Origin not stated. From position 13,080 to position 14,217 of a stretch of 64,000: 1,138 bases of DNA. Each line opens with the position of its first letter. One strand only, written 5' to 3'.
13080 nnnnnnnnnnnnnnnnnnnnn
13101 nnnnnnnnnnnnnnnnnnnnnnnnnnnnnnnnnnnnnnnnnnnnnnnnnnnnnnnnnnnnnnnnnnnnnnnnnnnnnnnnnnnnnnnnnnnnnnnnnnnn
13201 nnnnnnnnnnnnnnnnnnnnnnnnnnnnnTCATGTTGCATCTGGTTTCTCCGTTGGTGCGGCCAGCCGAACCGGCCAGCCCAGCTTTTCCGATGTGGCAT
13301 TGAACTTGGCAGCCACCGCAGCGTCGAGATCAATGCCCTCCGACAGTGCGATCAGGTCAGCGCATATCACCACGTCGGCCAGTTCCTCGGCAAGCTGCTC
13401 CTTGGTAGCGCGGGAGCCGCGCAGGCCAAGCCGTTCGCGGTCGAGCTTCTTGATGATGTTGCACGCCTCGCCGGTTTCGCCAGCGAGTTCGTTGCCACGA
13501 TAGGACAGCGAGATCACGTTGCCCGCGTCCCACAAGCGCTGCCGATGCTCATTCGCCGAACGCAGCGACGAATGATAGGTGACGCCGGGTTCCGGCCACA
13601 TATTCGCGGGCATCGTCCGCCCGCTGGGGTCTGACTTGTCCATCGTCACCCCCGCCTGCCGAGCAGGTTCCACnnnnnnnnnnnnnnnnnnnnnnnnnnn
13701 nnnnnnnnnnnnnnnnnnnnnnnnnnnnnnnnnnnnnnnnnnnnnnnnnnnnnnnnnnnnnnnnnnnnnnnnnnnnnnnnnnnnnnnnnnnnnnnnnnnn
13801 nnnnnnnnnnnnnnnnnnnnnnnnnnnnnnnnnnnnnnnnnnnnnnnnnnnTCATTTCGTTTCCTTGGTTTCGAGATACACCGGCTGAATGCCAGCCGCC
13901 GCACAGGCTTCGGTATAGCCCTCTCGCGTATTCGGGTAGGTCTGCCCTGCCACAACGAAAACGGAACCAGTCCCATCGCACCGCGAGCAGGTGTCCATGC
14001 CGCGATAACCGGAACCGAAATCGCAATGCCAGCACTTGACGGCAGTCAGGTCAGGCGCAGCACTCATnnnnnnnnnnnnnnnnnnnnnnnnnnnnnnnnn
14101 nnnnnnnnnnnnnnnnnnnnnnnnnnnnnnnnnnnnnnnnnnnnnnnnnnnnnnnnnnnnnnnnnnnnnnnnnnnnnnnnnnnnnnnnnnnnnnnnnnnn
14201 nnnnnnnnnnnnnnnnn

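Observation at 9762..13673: Anti-restriction / counter-defence island between the packaging and replication modules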

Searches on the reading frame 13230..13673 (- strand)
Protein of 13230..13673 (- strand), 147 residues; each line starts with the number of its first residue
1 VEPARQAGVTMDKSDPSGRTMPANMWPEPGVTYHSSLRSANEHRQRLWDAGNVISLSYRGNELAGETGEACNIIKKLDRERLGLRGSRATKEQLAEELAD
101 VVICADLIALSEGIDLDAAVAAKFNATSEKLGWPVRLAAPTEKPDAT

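Call 3: search_protein_families(library=pfam, proteins=[window:13230-13673:-], max_evalue=0.1)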
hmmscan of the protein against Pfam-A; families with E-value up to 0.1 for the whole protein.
window:13230-13673:- (147 aa): 2 families
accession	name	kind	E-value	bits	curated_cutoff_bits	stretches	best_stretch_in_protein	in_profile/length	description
PF03819.22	MazG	-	0.0006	20.5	22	1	62-121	9-60/74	MazG nucleotide pyrophosphohydrolase domain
PF12643.12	MazG-like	-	0.00085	20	27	1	88-132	28-71/85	MazG-like family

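Call 4: search_protein_families(library=phrogs, proteins=[window:13230-13673:-], max_evalue=0.01)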
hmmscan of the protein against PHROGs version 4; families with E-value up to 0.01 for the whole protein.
window:13230-13673:- (147 aa): 3 families
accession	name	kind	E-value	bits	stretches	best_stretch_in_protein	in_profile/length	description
phrog_229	-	other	3e-07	31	1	55-120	274-334/533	MazG-like pyrophosphatase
phrog_1247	-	other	0.0017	18.5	1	63-105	156-189/444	MazG-like pyrophosphatase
phrog_2245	-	other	0.0021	18.9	1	69-131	147-205/218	nucleoside triphosphate pyrophosphohydrolase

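Call 9: search_protein_families(library=padloc, proteins=[window:13230-13673:-], max_evalue=0.01)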
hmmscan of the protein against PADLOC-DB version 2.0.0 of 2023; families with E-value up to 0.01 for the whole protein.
window:13230-13673:- (147 aa): 0 families

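Call 24: search_protein_families(library=ncbifam, proteins=[window:13230-13673:-], max_evalue=0.01)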
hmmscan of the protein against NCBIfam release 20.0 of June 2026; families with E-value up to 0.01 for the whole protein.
window:13230-13673:- (147 aa): 0 families

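Call 28: search_solved_structures(query=window:13230-13673:-, max_evalue=1, show_alignments=2)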
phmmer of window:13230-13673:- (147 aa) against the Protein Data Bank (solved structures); distinct sequences matched with E-value up to 1: 4.
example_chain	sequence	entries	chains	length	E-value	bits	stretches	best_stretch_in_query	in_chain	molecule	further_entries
6sqw_A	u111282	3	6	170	0.12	16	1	17-138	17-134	dCTP pyrophosphatase 1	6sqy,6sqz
1vmg_A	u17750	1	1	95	0.36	14.4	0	92-124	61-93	Hypothetical protein SSO3215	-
2a3q_A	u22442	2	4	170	0.39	14.2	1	62-138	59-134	hypothetical protein | Protein RS21-C6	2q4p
7mu5_A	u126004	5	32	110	0.55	13.8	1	63-126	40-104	dCTP pyrophosphatase 1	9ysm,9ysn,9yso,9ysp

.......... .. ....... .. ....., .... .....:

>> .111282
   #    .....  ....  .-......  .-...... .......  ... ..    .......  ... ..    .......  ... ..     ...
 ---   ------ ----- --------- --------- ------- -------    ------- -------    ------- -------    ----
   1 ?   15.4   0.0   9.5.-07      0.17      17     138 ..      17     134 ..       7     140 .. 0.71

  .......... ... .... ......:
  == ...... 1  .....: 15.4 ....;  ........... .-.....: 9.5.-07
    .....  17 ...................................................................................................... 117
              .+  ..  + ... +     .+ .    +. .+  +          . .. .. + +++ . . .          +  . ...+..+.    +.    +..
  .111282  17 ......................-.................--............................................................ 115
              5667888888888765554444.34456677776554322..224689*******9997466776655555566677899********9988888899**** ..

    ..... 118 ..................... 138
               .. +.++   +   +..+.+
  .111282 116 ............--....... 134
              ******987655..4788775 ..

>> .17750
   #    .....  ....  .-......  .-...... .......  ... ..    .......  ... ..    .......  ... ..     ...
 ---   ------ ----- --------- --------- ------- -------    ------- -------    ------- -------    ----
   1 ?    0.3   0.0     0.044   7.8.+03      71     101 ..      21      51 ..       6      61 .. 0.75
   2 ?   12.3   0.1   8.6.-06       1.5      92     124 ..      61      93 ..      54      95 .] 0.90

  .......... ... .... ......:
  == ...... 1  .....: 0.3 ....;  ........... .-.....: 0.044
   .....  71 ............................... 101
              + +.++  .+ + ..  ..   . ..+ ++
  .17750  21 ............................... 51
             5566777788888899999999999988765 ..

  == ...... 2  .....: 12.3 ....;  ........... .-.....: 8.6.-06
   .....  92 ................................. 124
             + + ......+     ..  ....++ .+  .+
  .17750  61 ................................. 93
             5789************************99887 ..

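Call 38: find_homologous_proteins(query=window:13230-13673:-, max_evalue=0.001)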
Query window:13230-13673:- (147 aa): 1714 proteins with E <= 0.001 among 1794 candidates; the best 120 are listed.
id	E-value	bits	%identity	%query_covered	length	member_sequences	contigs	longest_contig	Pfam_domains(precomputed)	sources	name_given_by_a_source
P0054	3.5e-74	266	100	84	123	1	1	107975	-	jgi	-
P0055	2.5e-48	182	77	76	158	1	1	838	-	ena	-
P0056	1.4e-47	179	79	75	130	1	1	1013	-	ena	-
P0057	5.6e-47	177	77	74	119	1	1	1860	-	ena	-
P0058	2.4e-46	175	73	77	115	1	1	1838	PF12643.13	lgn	-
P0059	3.5e-46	175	76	76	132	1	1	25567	-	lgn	-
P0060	6.6e-46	174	74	76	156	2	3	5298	-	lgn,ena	-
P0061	2.3e-45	172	73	77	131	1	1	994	-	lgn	-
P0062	6.0e-45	171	78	71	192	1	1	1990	PF03819.23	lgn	-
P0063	6.6e-45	171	71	78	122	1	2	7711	PF03819.23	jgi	-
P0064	1.0e-44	170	75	72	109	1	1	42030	-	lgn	-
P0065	1.2e-44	170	78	73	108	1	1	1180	-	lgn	-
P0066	1.9e-44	169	73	75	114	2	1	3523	PF12643.13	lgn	-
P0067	3.1e-44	169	71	79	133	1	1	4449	-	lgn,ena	-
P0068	4.1e-44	168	71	81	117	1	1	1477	-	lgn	-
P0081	2.5e-43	166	71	76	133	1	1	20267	PF03819.23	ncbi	-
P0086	4.3e-43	165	70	76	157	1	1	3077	PF12643.13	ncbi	-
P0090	6.1e-43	164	72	74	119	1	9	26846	PF03819.23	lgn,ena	-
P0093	1.0e-42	164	73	73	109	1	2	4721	PF12643.13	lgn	-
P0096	1.1e-42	164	75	73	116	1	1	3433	PF12643.13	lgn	-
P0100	1.6e-42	163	71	76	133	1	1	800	PF03819.23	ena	-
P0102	2.5e-42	162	72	73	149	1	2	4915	PF03819.23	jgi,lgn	jgi:NTP pyrophosphatase (non-canonical NTP hydrolase)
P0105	3.0e-42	162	68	78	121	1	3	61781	-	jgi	jgi:NTP pyrophosphatase (non-canonical NTP hydrolase)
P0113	9.6e-42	161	72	73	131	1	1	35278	PF12643.13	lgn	-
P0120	1.5e-41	160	68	81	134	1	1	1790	PF12643.13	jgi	-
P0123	2.0e-41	159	76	71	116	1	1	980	PF12643.13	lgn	-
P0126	2.3e-41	159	71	72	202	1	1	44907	PF12643.13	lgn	-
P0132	3.4e-41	159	69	76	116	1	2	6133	PF03819.23,PF12643.13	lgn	-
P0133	3.6e-41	159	73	73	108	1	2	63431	PF03819.23,PF12643.13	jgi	jgi:NTP pyrophosphatase (non-canonical NTP hydrolase)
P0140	4.3e-41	158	70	73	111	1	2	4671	PF03819.23,PF12643.13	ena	-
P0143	4.6e-41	158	70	73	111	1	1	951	PF03819.23,PF12643.13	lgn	-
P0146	5.2e-41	158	69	75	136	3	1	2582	PF03819.23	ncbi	ncbi:MazG nucleotide pyrophosphohydrolase domain protein [compost metagenome]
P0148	6.0e-41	158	74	71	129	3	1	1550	PF12643.13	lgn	-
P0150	6.8e-41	158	70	76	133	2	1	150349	PF03819.23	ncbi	-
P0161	1.1e-40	157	70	76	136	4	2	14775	PF12643.13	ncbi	-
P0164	1.3e-40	157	71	73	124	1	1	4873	PF12643.13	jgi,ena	-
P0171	1.7e-40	156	73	72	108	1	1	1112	PF03819.23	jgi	jgi:NTP pyrophosphatase (non-canonical NTP hydrolase)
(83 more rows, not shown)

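Call 73: find_encoding_contigs(protein=P0064, flank=6000, max_places=1)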
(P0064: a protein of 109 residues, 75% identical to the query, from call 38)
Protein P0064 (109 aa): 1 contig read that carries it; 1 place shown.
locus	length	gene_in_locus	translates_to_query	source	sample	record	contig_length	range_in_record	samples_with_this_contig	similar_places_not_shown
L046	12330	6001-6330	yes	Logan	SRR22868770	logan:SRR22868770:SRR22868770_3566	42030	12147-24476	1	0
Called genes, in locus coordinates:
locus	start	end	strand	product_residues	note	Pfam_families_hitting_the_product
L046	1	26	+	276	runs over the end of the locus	PF00754:F5_F8_type_C, PF22633:F5_F8_type_C_2 (weak)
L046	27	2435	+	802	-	PF05268:GP38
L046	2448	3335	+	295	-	-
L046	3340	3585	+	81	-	-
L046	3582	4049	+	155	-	PF18925:DUF5675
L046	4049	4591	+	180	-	-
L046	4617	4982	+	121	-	-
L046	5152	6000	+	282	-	PF12705:PDDEXK_1 (faint)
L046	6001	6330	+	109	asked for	-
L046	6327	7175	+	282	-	PF13482:RNase_H_2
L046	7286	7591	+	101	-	-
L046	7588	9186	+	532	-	PF09250:Prim-Pol, PF13481:AAA_25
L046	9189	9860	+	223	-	PF14743:DNA_ligase_OB_2, PF04679:DNA_ligase_A_C (faint)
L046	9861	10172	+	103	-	-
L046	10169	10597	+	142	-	-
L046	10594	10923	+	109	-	PF18909:dGTP_diPhyd_N (weak)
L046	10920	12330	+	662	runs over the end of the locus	PF00476:DNA_pol_A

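Call 74: find_encoding_contigs(protein=P0059, flank=6000, max_places=1)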
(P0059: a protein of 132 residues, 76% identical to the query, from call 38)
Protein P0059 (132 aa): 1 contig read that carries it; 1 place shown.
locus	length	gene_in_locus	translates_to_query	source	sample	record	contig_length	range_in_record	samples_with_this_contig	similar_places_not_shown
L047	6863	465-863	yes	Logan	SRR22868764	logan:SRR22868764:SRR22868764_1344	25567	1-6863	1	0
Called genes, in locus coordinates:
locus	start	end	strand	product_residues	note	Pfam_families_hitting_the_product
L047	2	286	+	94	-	?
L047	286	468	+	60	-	-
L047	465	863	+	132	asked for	-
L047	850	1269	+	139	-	-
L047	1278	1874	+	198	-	-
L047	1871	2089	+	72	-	-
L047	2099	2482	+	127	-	-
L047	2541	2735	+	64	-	-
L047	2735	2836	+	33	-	-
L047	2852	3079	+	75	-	-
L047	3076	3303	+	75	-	-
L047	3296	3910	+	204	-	PF01381:HTH_3, PF12844:HTH_19 (faint), PF13443:HTH_26 (faint), PF13560:HTH_31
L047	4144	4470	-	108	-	-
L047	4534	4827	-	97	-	-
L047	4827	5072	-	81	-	-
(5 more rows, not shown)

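Call 75: find_encoding_contigs(protein=P0105, flank=6000, max_places=1)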
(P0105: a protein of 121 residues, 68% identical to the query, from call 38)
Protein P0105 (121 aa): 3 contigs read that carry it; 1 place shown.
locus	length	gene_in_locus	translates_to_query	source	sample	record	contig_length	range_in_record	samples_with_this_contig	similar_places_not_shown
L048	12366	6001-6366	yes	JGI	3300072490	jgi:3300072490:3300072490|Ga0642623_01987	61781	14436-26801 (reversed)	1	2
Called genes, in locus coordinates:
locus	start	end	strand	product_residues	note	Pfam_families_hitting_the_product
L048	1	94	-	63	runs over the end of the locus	-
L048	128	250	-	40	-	-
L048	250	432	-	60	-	-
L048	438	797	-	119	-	-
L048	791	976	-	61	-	-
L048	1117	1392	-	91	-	PF01381:HTH_3 (weak)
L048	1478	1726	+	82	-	-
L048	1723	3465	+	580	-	-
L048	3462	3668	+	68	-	-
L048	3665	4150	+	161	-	-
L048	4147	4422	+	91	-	-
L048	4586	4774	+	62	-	-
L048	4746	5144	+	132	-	-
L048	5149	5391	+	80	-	PF00550:PP-binding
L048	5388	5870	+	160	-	-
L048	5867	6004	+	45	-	-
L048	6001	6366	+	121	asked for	-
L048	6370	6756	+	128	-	-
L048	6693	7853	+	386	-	PF00712:DNA_pol3_beta, PF02767:DNA_pol3_beta_2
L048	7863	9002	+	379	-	PF01385:OrfB_IS605, PF07282:Cas12f1-like_TNB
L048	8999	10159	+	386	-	PF05063:MT-A70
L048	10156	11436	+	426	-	PF01555:N6_N4_Mtase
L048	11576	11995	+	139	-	PF00249:Myb_DNA-binding (weak)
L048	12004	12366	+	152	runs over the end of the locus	-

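Call 85: search_dna_similar(query=window:13230-13601:-, collection=phages, mode=protein, max_rows=40, max_evalue=0.001, rows=spread)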
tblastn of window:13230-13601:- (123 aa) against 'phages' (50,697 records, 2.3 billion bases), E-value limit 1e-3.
Records with a match: 14; places in all: 14; records where one place covers at least 80% of the query: 8.
Best place of each record, by identity: 60-80% 2; <60% 12.
By first word of the organism name: Rhizobium 2; Ruegeria 2; Planktothrix 2; Sphingomonas 2; Pantoea 1; Erythrobacter 1; Rhodobacter 1; Roseobacter 1; Synechococcus 1; Xanthomonas 1.
By host as written in the record: Ruegeria pomeroyi DSS-3 3; Sphingomonas turrisvirgatae MCT13 2; Rhizobium etli T3_14 1; Sinorhizobium americanum X2_25 1; Panteoa sp. Environmental Isolate 1; Erythrobacter sp. JL475 1; Rhodobacter capsulatus YW1 1; Synechococcus sp. 1; and 3 more.
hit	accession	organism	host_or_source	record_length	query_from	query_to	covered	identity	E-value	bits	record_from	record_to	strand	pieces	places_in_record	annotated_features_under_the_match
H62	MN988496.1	Rhizobium phage RHph_TM3_3_14B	Rhizobium etli T3_14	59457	9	120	91%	61.0%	9e-34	128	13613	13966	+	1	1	putative NTP pyrophosphohydrolase MazG-like protein | DUF2829 domain-containing protein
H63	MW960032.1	Rhizobium phage RHph_X2_25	Sinorhizobium americanum X2_25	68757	8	120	92%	58.0%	3e-33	127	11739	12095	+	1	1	putative NTP pyrophosphohydrolase MazG-like protein | protein of unknown function DUF2829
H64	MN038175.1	Pantoea phage Phynn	Panteoa sp. Environmental Isolate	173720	12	114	84%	63.1%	3e-33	127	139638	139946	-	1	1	219: pyrophosphatase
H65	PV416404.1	Erythrobacter phage XM05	Erythrobacter sp. JL475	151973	7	120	93%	46.5%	4e-27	109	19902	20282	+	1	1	MazG-like pyrophosphatase | RecE-like recombination exonuclease | hypothetical protein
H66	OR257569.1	Ruegeria phage RpAliso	Ruegeria pomeroyi DSS-3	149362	11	111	82%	42.3%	2e-13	71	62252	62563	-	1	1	nucleotide pyrophosphohydrolase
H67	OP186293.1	Rhodobacter phage RcXuper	Rhodobacter capsulatus YW1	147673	13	111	80%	41.0%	2e-14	74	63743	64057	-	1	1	MazG-like nucleotide pyrophosphohydrolase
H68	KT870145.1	Roseobacter phage DSS3P8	Ruegeria pomeroyi DSS-3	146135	10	118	89%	35.1%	3e-12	67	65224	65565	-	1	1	nucleotide pyrophosphohydrolase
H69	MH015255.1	Ruegeria phage vB_RpoS-V10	Ruegeria pomeroyi DSS-3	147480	10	118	89%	35.1%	3e-12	67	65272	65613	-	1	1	nucleotide pyrophosphohydrolase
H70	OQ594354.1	Synechococcus phage MinM2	Synechococcus sp.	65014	31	113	67%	43.4%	7e-11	63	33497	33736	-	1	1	MazG-like family protein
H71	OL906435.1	Planktothrix phage Pag-Yong1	Planktothrix agardhii FACHB-1261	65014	31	113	67%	43.4%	7e-11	63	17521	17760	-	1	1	nucleotide pyrophosphohydrolase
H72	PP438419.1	Planktothrix phage Pra-JY27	Planktothricoides raciborskii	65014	31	113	67%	43.4%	7e-11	63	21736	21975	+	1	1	MazG nucleotide pyrophosphohydrolase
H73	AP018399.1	Xanthomonas phage XacN1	Xanthomonas citri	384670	41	111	58%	38.3%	3e-5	47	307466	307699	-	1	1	MazG nucleotide pyrophosphohydrolase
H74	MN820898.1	Sphingomonas phage vB_StuS_MMDA13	Sphingomonas turrisvirgatae MCT13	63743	36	114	64%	32.9%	7e-5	46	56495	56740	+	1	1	putative nucleotide pyrophosphohydrolase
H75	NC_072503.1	Sphingomonas phage vB_StuS_MMDA13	Sphingomonas turrisvirgatae MCT13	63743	36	114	64%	32.9%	7e-5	46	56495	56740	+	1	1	putative nucleotide pyrophosphohydrolase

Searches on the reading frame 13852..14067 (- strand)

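Call 3: search_protein_families(library=pfam, proteins=[window:13852-14067:-], max_evalue=0.1)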
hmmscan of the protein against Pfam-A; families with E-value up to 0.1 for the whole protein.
window:13852-14067:- (71 aa): 2 families
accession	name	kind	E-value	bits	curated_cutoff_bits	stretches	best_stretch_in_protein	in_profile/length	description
PF15777.11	Anti-TRAP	-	0.024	15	32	1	3-43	5-49/59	Tryptophan RNA-binding attenuator protein inhibitory protein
PF00684.25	DnaJ_CXXCXGXG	-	0.048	14.4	32.7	0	12-40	1-31/65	DnaJ central domain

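Call 4: search_protein_families(library=phrogs, proteins=[window:13852-14067:-], max_evalue=0.01)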
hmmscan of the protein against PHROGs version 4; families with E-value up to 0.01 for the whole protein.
window:13852-14067:- (71 aa): 1 family
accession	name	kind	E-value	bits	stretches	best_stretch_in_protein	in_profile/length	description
phrog_3931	-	unknown function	0.0041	18.2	1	10-37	30-57/59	-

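Call 9: search_protein_families(library=padloc, proteins=[window:13852-14067:-], max_evalue=0.01)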
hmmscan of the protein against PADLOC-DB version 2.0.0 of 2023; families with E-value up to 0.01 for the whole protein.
window:13852-14067:- (71 aa): 0 families

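Call 24: search_protein_families(library=ncbifam, proteins=[window:13852-14067:-], max_evalue=0.01)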
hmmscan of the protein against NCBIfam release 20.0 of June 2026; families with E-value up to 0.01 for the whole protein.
window:13852-14067:- (71 aa): 1 family
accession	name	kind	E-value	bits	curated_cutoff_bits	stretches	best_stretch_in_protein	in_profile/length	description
NF058604.1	RtpA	equivalog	1.2e-06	28.5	65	1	9-43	9-42/50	anti-TRAP protein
